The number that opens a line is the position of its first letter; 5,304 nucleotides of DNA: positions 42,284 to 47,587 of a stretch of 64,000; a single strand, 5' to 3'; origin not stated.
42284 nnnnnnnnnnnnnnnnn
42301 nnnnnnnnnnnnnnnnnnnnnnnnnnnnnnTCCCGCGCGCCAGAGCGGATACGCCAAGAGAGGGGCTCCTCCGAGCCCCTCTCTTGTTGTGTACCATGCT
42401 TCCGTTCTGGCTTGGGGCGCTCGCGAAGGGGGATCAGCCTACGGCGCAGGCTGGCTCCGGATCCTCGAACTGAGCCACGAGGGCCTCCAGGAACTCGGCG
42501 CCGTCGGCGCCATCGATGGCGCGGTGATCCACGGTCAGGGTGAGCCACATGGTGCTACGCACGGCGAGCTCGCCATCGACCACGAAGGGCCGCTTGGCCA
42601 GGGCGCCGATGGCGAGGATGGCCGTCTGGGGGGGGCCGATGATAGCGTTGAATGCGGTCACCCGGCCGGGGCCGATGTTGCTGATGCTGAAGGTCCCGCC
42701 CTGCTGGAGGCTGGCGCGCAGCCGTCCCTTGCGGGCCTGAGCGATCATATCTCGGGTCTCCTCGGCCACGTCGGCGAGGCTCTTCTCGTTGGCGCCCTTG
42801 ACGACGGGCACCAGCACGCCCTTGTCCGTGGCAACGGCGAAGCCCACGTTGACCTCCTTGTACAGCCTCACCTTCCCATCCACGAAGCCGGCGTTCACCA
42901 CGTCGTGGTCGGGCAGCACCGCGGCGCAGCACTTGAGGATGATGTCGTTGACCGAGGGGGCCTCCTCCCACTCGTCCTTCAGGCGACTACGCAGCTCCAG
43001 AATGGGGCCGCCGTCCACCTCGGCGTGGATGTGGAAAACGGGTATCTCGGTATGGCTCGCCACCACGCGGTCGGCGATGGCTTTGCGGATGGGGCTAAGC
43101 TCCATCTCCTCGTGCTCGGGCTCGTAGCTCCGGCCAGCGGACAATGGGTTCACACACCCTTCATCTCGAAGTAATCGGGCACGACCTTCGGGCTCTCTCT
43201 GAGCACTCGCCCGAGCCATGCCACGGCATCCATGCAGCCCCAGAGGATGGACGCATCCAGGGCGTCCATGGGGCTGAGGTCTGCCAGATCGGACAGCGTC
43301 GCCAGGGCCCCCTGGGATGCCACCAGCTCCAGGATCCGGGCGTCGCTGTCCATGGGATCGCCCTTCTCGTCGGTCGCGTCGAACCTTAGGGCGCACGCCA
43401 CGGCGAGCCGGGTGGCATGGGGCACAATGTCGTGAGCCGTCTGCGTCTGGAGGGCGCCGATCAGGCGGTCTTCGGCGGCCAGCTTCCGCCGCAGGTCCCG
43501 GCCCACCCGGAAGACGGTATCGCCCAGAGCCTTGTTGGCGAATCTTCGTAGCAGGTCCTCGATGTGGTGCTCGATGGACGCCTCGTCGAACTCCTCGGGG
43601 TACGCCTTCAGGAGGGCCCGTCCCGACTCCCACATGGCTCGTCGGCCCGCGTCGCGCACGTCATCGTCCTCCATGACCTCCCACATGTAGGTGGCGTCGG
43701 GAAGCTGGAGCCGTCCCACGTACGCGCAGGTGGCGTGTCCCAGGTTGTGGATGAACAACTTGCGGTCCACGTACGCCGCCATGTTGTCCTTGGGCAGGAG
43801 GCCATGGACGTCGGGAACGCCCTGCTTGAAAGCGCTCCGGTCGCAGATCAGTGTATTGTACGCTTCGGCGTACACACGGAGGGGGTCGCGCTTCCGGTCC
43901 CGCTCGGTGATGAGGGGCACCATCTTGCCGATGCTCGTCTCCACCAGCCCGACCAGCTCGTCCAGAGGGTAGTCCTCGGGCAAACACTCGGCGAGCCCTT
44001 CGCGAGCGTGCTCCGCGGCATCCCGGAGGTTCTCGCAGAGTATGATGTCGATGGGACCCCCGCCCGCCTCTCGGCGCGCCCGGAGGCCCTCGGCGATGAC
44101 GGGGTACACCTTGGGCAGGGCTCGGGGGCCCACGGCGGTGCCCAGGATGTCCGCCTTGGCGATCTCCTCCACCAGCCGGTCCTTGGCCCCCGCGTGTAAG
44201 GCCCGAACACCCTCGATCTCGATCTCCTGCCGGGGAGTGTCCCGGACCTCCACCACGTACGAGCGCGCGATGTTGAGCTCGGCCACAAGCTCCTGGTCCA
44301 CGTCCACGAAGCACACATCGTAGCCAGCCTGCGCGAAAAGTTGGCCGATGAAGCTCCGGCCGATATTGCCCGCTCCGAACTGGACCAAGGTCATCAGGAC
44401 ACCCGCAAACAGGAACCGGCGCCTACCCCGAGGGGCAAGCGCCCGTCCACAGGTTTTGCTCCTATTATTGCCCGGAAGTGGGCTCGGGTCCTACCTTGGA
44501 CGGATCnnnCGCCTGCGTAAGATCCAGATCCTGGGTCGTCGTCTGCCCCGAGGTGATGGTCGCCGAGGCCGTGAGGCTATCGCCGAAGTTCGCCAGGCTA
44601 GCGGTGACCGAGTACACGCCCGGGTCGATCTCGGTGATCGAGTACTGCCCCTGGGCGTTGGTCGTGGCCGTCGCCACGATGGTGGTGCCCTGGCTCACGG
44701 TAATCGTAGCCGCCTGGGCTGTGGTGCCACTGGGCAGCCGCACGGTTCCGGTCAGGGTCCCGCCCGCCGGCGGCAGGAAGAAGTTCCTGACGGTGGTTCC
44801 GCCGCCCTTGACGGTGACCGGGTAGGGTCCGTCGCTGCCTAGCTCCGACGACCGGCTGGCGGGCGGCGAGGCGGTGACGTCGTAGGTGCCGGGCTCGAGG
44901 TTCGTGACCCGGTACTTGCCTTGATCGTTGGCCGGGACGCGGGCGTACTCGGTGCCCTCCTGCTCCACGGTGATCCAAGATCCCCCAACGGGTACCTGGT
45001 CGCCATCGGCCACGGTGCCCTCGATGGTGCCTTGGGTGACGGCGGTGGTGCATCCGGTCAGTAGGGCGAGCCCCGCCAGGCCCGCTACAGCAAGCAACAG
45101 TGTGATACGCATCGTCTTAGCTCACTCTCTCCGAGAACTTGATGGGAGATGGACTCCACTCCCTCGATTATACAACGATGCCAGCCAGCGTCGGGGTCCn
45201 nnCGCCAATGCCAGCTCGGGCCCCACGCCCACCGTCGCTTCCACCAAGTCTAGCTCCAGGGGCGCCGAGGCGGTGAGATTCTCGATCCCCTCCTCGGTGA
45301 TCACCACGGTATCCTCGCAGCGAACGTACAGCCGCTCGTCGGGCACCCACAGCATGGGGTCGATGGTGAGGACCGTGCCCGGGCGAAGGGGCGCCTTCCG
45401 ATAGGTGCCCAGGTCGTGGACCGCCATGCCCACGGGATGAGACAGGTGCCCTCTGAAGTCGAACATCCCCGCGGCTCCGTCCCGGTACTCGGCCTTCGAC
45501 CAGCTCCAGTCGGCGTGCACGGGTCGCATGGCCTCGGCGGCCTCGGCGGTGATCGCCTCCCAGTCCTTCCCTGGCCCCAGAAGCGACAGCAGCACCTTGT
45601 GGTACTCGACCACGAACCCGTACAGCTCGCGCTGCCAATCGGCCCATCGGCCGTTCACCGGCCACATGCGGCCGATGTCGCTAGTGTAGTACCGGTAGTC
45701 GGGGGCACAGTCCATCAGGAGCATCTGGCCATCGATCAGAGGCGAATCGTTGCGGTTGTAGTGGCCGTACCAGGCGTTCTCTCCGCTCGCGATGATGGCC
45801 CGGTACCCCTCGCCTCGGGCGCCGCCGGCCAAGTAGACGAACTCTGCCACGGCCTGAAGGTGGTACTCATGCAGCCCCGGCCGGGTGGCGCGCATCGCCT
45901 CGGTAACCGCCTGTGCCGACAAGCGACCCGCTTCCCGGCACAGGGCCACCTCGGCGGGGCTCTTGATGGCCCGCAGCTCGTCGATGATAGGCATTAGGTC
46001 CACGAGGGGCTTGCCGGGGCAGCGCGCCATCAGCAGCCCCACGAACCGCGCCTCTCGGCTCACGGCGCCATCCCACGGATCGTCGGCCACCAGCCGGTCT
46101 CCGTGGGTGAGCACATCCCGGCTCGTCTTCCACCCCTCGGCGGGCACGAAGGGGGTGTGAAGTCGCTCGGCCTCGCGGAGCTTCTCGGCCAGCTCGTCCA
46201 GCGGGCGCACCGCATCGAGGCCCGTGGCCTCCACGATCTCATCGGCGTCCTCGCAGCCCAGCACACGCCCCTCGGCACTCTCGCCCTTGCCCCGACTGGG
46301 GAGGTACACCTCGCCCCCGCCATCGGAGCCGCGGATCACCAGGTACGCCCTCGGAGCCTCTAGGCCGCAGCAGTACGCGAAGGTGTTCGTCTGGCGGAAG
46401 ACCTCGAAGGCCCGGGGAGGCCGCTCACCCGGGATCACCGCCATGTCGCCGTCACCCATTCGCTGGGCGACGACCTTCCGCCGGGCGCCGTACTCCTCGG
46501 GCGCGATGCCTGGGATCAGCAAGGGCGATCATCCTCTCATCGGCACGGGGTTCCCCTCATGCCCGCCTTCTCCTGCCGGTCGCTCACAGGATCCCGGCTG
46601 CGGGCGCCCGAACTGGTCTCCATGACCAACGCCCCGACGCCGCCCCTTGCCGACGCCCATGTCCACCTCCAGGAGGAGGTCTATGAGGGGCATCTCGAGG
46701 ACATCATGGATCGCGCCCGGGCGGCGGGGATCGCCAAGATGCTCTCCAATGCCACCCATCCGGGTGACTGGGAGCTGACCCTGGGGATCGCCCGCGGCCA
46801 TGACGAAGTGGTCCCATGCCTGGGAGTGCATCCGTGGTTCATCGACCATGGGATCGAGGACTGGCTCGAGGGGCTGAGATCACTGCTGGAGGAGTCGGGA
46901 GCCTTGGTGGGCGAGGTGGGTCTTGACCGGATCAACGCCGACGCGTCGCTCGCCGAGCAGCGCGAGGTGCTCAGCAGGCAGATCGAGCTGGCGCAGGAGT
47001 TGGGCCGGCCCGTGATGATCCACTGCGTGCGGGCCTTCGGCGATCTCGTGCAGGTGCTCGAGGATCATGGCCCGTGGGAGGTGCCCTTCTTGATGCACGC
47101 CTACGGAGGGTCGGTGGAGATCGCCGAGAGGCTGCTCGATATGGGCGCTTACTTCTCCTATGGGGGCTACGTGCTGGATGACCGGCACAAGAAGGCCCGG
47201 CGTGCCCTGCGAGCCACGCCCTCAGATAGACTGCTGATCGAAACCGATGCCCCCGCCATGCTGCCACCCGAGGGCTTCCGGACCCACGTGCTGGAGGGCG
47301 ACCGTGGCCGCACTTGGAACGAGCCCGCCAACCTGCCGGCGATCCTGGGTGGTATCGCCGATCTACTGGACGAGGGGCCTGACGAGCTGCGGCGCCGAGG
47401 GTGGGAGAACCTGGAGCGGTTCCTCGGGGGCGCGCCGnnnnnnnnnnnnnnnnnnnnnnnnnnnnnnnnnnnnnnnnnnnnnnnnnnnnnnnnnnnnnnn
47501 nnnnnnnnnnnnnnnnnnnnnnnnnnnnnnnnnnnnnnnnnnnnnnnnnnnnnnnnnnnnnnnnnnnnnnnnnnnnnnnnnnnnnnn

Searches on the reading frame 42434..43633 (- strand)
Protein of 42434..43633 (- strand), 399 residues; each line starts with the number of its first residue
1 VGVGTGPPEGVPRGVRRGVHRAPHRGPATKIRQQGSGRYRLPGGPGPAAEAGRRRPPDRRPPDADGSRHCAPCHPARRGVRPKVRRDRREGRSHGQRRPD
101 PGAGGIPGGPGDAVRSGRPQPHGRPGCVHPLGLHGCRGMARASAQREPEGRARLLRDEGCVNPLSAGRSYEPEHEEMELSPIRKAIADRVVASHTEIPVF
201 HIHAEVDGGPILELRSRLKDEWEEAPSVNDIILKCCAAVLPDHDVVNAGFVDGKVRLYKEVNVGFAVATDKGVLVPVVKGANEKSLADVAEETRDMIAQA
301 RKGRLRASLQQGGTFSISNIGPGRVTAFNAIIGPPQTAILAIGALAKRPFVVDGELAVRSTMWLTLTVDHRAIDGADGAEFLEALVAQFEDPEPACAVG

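Call 6: search_protein_families(library=pfam, proteins=[window:42434-43633:-], max_evalue=0.1)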
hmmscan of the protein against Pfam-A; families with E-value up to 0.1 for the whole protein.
window:42434-43633:- (399 aa): 1 family
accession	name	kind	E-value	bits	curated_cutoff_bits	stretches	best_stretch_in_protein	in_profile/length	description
PF00198.28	2-oxoacid_dh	-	6.2e-66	222.6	23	1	172-393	2-228/232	2-oxoacid dehydrogenases acyltransferase (catalytic domain)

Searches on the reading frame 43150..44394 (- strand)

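Call 6: search_protein_families(library=pfam, proteins=[window:43150-44394:-], max_evalue=0.1)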
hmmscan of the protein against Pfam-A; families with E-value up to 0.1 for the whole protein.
window:43150-44394:- (414 aa): 6 families
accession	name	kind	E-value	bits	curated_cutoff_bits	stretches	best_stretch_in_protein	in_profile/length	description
PF01232.29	Mannitol_dh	-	6.5e-39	134.4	27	1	2-196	2-197/199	Mannitol dehydrogenase Rossmann domain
PF08125.19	Mannitol_dh_C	-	7.1e-25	88.1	30.7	1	205-352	2-142/190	Mannitol dehydrogenase C-terminal domain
PF03721.20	UDPG_MGDP_dh_N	-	5.2e-05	23.3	27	1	2-89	2-85/187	UDP-glucose/GDP-mannose dehydrogenase family, NAD binding domain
PF02737.24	3HCDH_N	-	0.017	15.5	22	1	6-40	5-38/180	3-hydroxyacyl-CoA dehydrogenase, NAD binding domain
PF22882.2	GT-D-like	-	0.061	13.1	27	0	41-87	32-80/210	GT-D fold-like domain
PF02558.23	ApbA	-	0.069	13.2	22.2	0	7-42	5-38/150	Ketopantoate reductase PanE/ApbA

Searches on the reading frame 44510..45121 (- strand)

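Call 30: search_protein_families(library=pfam, proteins=[window:44510-45121:-], max_evalue=0.001)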
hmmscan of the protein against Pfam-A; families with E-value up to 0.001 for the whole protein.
window:44510-45121:- (204 aa): 10 families
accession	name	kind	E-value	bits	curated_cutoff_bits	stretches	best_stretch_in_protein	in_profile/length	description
PF13620.12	CarboxypepD_reg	-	7.7e-25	87.5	32.3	2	122-202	1-82/82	Carboxypeptidase regulatory-like domain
PF17210.9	SdrD_B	-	5.6e-12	46.3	29.7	2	37-89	16-69/112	SdrD B-like domain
PF13715.12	CarbopepD_reg_2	-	2.5e-08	34.3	32.2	1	124-198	2-73/88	CarboxypepD_reg-like domain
PF17802.7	SpaA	-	1.2e-07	32.2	23.1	0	139-173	20-57/91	Prealbumin-like fold domain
PF14686.12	fn3_3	-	2.4e-05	24.5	24.4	0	152-196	29-74/75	Polysaccharide lyase family 4, domain II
PF00775.27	Dioxygenase_C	-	0.00022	21.2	27.3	0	61-88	77-104/182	Dioxygenase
PF16640.11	Big_3_5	-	0.00025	22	35.5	0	29-85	12-68/88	Bacterial Ig-like domain (group 3)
PF17936.7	Big_6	-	0.00034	21.2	27.6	0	131-163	18-51/83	Bacterial Ig domain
PF24025.1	Ig_DR_A0283-like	-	0.00038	21.2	27.1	0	46-92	22-70/102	DR_A0283-like, Ig-like domain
PF22902.2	NOMO1-like_9th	-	0.0006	20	27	0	139-179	17-60/75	BOS complex subunit NOMO1-like, beta sandwich domain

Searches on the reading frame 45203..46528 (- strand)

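Call 30: search_protein_families(library=pfam, proteins=[window:45203-46528:-], max_evalue=0.001)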
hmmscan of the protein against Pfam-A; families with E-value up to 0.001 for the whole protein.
window:45203-46528:- (442 aa): 2 families
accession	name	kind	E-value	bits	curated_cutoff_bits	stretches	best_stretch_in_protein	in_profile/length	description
PF00557.29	Peptidase_M24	-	3e-43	148.5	23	1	196-412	2-208/208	Metallopeptidase family M24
PF05195.22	AMP_N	-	2.7e-10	40.5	24.6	1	13-120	1-113/121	Aminopeptidase P, N-terminal domain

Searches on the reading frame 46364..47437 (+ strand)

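Call 30: search_protein_families(library=pfam, proteins=[window:46364-47437:+], max_evalue=0.001)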
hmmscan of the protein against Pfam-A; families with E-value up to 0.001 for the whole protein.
window:46364-47437:+ (358 aa): 1 family
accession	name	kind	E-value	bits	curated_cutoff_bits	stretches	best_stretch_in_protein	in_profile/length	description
PF01026.27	TatD_DNase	-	9.6e-60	202.5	27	1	97-354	2-252/253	TatD related DNase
